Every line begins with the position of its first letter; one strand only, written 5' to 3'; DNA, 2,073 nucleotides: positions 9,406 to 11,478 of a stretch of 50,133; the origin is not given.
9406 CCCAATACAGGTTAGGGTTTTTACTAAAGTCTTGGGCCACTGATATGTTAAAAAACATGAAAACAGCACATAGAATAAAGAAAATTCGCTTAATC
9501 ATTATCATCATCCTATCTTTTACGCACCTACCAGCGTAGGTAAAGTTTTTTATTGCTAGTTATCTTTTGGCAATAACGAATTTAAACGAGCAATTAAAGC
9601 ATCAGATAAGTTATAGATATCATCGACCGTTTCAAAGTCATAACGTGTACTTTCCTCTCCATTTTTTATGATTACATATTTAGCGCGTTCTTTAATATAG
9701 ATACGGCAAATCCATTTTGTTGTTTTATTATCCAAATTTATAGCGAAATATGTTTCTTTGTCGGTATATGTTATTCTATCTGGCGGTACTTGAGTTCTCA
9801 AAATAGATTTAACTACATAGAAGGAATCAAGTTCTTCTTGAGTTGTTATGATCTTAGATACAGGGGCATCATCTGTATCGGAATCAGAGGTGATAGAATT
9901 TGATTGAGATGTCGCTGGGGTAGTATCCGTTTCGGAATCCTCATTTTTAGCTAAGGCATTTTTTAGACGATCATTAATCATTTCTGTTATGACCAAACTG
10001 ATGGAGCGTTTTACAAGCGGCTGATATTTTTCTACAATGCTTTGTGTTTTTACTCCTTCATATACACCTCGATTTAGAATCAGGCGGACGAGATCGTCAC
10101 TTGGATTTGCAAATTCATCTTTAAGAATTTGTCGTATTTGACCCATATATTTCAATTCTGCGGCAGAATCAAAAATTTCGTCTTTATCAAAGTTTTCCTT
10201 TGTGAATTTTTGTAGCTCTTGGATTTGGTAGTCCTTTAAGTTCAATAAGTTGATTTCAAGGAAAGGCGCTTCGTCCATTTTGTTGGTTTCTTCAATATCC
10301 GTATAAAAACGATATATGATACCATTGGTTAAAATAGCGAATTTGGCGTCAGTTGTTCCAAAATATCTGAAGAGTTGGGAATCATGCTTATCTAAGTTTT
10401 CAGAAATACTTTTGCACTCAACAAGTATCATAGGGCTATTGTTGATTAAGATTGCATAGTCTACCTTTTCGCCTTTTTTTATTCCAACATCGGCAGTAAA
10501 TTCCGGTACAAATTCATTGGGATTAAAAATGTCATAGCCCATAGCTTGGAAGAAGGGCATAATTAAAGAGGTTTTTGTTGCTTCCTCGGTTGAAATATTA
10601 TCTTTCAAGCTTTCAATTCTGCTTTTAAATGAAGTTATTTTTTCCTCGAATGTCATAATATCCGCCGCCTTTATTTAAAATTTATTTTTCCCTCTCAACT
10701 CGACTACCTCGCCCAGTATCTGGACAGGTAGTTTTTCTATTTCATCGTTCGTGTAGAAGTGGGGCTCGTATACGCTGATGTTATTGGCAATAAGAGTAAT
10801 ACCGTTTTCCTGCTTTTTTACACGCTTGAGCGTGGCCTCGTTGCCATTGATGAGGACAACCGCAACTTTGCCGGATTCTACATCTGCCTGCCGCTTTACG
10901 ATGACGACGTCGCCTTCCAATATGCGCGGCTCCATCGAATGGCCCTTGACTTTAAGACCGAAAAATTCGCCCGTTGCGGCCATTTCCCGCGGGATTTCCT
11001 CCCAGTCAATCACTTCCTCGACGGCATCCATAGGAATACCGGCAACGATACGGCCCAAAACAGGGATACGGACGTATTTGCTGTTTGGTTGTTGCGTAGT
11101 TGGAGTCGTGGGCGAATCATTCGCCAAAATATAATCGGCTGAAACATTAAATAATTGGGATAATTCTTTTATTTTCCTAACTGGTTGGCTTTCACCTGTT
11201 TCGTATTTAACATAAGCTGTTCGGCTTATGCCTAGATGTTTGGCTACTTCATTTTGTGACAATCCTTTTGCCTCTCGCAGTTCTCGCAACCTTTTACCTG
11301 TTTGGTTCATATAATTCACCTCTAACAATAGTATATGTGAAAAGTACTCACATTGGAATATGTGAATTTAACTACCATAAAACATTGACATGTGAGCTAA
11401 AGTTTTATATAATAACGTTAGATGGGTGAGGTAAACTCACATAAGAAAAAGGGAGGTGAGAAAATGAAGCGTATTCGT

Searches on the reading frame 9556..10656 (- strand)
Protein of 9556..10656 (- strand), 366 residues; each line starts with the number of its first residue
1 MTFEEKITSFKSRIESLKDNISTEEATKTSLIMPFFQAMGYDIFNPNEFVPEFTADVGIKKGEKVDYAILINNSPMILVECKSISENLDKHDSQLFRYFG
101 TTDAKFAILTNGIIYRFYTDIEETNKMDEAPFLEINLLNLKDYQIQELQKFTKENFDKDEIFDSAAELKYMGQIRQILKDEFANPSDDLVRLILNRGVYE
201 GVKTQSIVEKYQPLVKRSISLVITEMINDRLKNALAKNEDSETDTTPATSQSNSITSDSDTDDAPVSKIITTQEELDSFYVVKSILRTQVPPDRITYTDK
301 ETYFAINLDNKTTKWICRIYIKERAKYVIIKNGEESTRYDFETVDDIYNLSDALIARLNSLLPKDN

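Call 58: search_protein_families(library=pfam, proteins=[window:9556-10656:-], max_evalue=0.01)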
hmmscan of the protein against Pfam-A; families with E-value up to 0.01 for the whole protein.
window:9556-10656:- (366 aa): 3 families
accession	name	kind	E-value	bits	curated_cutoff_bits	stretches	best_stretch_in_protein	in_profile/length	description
PF04313.20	HSDR_N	-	1.5e-16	61.3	25.1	2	60-125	123-197/198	Type I restriction enzyme R protein N terminus (HSDR_N)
PF13588.12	HSDR_N_2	-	2.1e-09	37.9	25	1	24-123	2-99/110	Type I restriction enzyme R protein N terminus (HSDR_N)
PF13366.12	PDDEXK_3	-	0.007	17.2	22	0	68-111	64-105/117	PD-(D/E)XK nuclease superfamily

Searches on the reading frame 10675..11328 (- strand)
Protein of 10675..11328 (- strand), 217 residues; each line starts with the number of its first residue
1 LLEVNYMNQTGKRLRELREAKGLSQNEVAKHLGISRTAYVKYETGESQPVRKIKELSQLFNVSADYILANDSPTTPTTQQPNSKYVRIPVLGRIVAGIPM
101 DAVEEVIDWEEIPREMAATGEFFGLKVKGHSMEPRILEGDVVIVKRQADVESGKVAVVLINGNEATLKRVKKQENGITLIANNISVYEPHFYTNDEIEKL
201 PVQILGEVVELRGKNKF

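Call 58: search_protein_families(library=pfam, proteins=[window:10675-11328:-], max_evalue=0.01)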
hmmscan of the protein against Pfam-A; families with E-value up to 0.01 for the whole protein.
window:10675-11328:- (217 aa): 11 families
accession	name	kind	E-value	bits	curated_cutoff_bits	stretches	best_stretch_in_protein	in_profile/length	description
PF00717.28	Peptidase_S24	-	1.7e-25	89.4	23.3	1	89-209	1-116/116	Peptidase S24-like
PF01381.28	HTH_3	-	3.1e-14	53.2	23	1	14-67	1-55/55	Helix-turn-helix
PF12844.13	HTH_19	-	1.6e-12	47.6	30.2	1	11-70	1-61/64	Helix-turn-helix domain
PF13560.12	HTH_31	-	4.2e-12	46.6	27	1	11-63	3-57/64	Helix-turn-helix domain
PF15731.11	MqsA_antitoxin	-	9.9e-05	22.9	30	1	4-61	64-121/131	Antitoxin component of bacterial toxin-antitoxin system, MqsA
PF20432.4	Xre-like-HTH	-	0.00058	20.6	25.8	0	15-49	16-49/63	Antitoxin Xre-like helix-turn-helix domain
PF13412.12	HTH_24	-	0.0015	18.5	21.9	1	14-38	9-33/48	Winged helix-turn-helix DNA-binding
PF13413.12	HTH_25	-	0.0018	18.5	24.6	1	13-36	1-24/62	Helix-turn-helix domain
PF13443.12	HTH_26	-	0.0047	17.6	22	0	13-51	1-39/63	Cro/C1-type HTH DNA-binding domain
PF08279.18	HTH_11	-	0.0051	17.1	25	0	14-38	6-31/55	HTH domain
PF10502.14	Peptidase_S26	-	0.0053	17.2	22.9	1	122-170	23-77/168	Signal peptidase, peptidase S26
